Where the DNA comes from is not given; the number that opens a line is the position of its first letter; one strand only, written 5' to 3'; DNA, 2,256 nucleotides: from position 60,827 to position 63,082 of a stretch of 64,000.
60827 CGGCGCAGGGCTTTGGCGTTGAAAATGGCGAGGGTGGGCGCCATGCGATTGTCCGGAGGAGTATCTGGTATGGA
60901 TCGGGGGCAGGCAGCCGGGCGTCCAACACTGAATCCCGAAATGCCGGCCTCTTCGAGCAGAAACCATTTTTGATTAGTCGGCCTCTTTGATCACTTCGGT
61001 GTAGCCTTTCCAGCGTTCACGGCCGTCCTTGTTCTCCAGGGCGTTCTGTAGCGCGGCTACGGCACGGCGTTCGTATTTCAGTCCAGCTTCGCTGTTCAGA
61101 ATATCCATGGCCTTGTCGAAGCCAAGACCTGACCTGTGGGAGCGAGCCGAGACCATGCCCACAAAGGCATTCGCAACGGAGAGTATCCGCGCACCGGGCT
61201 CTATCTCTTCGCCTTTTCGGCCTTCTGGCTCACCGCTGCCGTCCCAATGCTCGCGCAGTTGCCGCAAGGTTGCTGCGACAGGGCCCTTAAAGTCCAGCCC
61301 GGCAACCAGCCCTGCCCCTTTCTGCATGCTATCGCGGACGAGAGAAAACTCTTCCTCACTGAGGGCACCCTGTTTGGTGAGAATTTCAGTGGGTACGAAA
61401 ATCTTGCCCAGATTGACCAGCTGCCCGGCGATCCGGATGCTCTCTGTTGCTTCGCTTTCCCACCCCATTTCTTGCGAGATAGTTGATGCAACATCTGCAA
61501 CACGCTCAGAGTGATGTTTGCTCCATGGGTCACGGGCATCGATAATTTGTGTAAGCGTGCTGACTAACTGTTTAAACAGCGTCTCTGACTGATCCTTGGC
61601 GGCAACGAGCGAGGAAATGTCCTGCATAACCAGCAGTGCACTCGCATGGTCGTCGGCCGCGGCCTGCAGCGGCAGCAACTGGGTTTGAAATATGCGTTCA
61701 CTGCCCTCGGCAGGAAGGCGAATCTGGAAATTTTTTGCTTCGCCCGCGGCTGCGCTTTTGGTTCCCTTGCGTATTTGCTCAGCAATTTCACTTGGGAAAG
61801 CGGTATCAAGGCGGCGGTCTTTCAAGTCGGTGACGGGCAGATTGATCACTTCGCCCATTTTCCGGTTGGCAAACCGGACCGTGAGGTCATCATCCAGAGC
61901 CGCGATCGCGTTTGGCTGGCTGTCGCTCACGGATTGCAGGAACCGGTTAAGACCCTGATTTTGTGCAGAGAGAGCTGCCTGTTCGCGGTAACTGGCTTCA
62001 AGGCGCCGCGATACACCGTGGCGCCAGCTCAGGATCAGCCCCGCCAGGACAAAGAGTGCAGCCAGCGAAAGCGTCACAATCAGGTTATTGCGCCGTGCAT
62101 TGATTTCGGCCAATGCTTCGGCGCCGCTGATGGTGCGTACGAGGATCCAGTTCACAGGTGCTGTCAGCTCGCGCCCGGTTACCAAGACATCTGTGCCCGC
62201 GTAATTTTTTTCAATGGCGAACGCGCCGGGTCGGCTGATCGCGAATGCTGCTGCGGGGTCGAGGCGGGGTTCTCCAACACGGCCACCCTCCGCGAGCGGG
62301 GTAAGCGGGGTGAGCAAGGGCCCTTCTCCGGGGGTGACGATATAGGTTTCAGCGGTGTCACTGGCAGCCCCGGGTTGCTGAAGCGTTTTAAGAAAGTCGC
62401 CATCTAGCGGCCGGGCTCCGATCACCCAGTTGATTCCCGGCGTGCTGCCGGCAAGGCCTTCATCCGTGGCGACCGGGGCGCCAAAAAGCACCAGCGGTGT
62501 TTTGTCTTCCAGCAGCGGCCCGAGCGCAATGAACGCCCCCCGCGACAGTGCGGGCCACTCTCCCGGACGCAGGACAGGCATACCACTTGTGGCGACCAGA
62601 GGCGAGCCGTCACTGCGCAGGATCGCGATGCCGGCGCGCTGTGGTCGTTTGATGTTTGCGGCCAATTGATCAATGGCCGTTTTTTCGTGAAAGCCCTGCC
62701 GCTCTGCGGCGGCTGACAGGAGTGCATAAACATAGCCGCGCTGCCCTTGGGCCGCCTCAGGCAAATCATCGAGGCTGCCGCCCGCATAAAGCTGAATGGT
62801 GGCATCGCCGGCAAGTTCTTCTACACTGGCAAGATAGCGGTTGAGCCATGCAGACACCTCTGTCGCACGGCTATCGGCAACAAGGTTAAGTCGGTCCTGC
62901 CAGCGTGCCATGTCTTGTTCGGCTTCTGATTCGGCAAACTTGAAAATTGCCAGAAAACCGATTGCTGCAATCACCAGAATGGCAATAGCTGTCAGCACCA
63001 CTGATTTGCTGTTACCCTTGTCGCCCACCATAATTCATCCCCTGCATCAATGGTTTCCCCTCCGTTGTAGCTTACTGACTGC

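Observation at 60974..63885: Transmembrane protein with a degenerate HD-GYP domain, divergent from a LapG-like periplasmic cysteine protease: a possible LapD/LapG-type switch on a different c-di-GMP module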

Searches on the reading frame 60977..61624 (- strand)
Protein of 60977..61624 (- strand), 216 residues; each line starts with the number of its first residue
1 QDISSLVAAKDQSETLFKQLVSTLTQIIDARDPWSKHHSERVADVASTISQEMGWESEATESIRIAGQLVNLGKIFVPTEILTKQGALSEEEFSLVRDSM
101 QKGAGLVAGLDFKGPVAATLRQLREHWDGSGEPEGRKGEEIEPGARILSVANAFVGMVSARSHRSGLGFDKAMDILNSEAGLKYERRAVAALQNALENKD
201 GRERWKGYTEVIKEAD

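Call 82: search_solved_structures(query=window:60977-61624:-, max_evalue=0.001, show_alignments=5)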
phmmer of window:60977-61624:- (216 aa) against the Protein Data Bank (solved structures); distinct sequences matched with E-value up to 0.001: 5.
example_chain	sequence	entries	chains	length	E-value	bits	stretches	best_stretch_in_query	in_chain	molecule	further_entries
9rbz_A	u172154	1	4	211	4.2e-32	114.7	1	2-201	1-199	HD domain/sensory box protein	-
9rc0_A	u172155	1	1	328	6.7e-32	114.1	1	1-201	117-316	HD domain/sensory box protein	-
5z7c_A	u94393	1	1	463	3.4e-25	92.2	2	18-196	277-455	3'3'-cGAMP-specific phosphodiesterase 3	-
4mcw_A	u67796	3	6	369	5.8e-19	71.8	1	19-184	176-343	Metal dependent phosphohydrolase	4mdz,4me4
4r8z_A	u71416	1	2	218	4.8e-11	46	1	20-192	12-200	Cyclic di-GMP phosphodiesterase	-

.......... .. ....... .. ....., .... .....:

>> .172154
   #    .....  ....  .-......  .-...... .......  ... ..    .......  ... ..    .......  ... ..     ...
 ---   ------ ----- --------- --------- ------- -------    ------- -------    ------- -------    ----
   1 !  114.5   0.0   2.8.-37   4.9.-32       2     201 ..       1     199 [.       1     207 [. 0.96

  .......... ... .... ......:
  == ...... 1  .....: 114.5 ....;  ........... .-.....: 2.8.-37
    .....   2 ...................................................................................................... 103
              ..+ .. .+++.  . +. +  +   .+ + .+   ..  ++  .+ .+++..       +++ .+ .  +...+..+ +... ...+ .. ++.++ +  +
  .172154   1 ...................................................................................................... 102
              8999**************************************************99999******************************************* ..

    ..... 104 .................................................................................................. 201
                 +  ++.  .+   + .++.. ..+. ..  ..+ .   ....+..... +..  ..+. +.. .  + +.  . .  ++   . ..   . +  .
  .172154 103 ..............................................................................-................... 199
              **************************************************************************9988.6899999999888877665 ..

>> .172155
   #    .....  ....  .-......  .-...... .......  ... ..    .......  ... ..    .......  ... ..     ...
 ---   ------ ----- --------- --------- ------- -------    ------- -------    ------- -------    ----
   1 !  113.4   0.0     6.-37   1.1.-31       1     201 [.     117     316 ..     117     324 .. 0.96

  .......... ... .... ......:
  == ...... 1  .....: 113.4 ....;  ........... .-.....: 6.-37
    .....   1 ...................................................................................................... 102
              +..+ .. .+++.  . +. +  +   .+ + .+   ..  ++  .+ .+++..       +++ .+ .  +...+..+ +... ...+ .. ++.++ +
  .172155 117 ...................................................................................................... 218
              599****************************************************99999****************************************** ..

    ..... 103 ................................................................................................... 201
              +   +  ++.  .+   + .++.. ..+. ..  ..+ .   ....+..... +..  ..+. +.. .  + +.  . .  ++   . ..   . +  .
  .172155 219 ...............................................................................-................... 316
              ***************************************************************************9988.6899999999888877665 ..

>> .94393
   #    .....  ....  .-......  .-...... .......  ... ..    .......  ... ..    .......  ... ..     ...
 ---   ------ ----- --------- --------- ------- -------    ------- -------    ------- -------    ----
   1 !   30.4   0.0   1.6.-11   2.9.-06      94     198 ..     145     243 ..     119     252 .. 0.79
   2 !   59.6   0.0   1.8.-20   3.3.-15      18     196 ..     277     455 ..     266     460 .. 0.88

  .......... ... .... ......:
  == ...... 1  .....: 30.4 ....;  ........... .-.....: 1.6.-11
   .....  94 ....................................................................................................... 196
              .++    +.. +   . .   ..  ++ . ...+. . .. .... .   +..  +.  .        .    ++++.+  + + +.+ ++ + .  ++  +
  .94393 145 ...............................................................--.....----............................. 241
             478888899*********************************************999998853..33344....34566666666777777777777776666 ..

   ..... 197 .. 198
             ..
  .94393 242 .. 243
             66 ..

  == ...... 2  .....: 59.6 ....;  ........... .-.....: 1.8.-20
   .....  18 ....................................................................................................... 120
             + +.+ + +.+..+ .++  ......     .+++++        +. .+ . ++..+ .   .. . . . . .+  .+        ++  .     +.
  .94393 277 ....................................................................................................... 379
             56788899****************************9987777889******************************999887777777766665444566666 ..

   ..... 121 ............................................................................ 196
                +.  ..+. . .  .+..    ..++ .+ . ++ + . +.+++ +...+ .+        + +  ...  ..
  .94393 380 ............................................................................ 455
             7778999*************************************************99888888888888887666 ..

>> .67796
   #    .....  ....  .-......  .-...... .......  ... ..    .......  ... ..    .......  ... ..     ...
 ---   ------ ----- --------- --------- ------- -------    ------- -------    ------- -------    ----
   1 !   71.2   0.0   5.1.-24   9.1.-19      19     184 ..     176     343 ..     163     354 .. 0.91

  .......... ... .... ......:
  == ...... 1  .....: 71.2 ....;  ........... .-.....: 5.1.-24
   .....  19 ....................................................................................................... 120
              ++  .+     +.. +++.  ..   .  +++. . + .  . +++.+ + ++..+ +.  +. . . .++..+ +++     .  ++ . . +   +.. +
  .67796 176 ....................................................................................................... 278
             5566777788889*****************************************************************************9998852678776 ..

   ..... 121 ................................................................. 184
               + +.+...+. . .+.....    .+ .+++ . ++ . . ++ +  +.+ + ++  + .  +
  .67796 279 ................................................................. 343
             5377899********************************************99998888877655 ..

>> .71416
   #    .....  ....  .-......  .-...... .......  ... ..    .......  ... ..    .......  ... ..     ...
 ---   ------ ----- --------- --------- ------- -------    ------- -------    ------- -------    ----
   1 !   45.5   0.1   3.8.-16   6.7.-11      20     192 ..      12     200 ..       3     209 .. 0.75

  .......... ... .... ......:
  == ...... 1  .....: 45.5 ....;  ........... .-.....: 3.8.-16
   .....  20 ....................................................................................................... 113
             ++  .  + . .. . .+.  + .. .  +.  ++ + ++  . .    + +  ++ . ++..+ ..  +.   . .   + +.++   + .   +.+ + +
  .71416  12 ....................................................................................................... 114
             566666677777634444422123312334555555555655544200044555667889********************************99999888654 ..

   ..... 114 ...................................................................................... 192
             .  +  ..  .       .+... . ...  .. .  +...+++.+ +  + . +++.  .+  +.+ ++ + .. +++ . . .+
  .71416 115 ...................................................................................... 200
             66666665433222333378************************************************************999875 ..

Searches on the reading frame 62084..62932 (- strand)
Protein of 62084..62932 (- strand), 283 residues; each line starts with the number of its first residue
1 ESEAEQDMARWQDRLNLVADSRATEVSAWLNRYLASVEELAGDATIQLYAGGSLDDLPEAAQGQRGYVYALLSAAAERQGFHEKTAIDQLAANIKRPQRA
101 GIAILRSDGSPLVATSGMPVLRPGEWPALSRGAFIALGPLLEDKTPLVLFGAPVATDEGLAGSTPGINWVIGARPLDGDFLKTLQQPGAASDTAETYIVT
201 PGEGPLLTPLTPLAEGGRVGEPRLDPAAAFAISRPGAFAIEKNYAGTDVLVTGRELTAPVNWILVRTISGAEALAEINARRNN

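Call 48: predict_structure(alignment_id=A2)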
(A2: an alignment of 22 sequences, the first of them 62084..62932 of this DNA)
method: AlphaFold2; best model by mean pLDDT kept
length: 283 residues; sequences in the alignment: 22
mean_pLDDT: 85.5   pTM: 0.84
mean pLDDT of the five models: 85.5, 84.9, 84.6, 83.2, 83.1
residues with pLDDT >= 90: 142; 70-90: 105; 50-70: 29; < 50: 7
segments of 3 or more residues with pLDDT < 50: 158-164
pLDDT, mean of each block of 10 residues (from residue 1): 79 92 97 96 88 69 85 91 70 74 88 89 80 90 89 71 66 92 86 91 90 86 93 94 93 96 94 73 64
secondary structure, 60 per line:
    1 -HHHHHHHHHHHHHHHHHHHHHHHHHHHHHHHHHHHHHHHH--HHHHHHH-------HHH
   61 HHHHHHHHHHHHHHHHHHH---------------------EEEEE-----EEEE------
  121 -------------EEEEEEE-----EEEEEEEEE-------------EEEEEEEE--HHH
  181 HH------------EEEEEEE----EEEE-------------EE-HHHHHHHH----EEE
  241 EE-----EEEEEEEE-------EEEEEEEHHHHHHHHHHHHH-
elements in order: H2-41 H44-50 H58-79 E101-105 E111-114 E134-140 E146-154 E168-175 H178-182 E195-201 E206-209 H226-233 E238-242 E248-255 E263-269 H270-282

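Call 52: fold_search(model_id=the predicted structure, library=pdb)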
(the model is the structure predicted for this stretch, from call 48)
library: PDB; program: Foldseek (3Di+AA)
matches with E <= 10: 728; with E <= 0.001: 69
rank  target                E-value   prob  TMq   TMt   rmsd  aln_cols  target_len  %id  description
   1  2zbb_A                2.3e-07  1.00  0.53  0.58   7.6       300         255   16  P43 crystal of DctBp (released 2008-11-18)
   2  3e4p_B                4.6e-07  1.00  0.54  0.59   7.4       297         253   14  Crystal structure of malonate occupied DctB (released 2008-10-21)
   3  5ltx_B                6.1e-07  1.00  0.59  0.69   5.0       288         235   14  LIGAND BINDING DOMAIN OF PSEUDOMONAS AERUGINOSA PAO1 AMINO ACID CHEMORECEPTOR PCTA IN COMPLEX WITH L-MET (released 2017-09-20)
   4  8bmv_A                6.9e-07  1.00  0.61  0.69   4.3       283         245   14  Ligand binding domain of the P. Putida receptor McpH in complex with Uric acid (released 2024-07-24)
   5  5t65_B                1.2e-06  1.00  0.64  0.75   4.3       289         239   14  LIGAND BINDING DOMAIN OF PSEUDOMONAS AERUGINOSA PAO1 AMINO ACID CHEMORECEPTOR PCTA IN COMPLEX WITH L-ILE (released 2017-09-13)
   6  3lif_A                1.4e-06  1.00  0.50  0.57   6.2       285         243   11  Crystal Structure of the extracellular domain of the putative histidine kinase rpHK1S-Z16 (released 2010-05-05)
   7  5t7m_B                1.5e-06  1.00  0.59  0.69   5.1       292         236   15  LIGAND BINDING DOMAIN OF PSEUDOMONAS AERUGINOSA PAO1 AMINO ACID CHEMORECEPTOR PCTA IN COMPLEX WITH L-TRP (released 2017-09-20)
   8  5avf_A                1.5e-06  1.00  0.52  0.59   6.2       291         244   13  The ligand binding domain of Mlp37 with taurine (released 2016-06-01)
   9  3e4o_A                1.6e-06  1.00  0.51  0.56   7.5       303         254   14  Crystal structure of succinate bound state DctB (released 2008-10-21)
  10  5t65_A                1.7e-06  1.00  0.55  0.64   5.5       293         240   16  LIGAND BINDING DOMAIN OF PSEUDOMONAS AERUGINOSA PAO1 AMINO ACID CHEMORECEPTOR PCTA IN COMPLEX WITH L-ILE (released 2017-09-13)
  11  5ave                  1.8e-06  1.00  0.53  0.58   6.5       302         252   13  The ligand binding domain of Mlp37 with serine (released 2016-03-02)
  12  5lt9_A                2.2e-06  1.00  0.57  0.67   5.7       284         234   15  Ligand binding domain of Pseudomonas aeruginosa PAO1 amino acid chemoreceptors PctB in complex with L-Arg (released 2017-09-20)
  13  6iov_A                2.8e-06  1.00  0.53  0.65   5.3       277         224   13  The ligand binding domain of Mlp37 with arginine (released 2019-11-06)
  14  5ere                  3.1e-06  1.00  0.56  0.32   4.9       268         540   13  Extracellular ligand binding receptor from Desulfohalobium retbaense DSM5692 (released 2016-08-10)
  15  5lt9_B                3.5e-06  1.00  0.57  0.62   5.5       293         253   14  Ligand binding domain of Pseudomonas aeruginosa PAO1 amino acid chemoreceptors PctB in complex with L-Arg (released 2017-09-20)
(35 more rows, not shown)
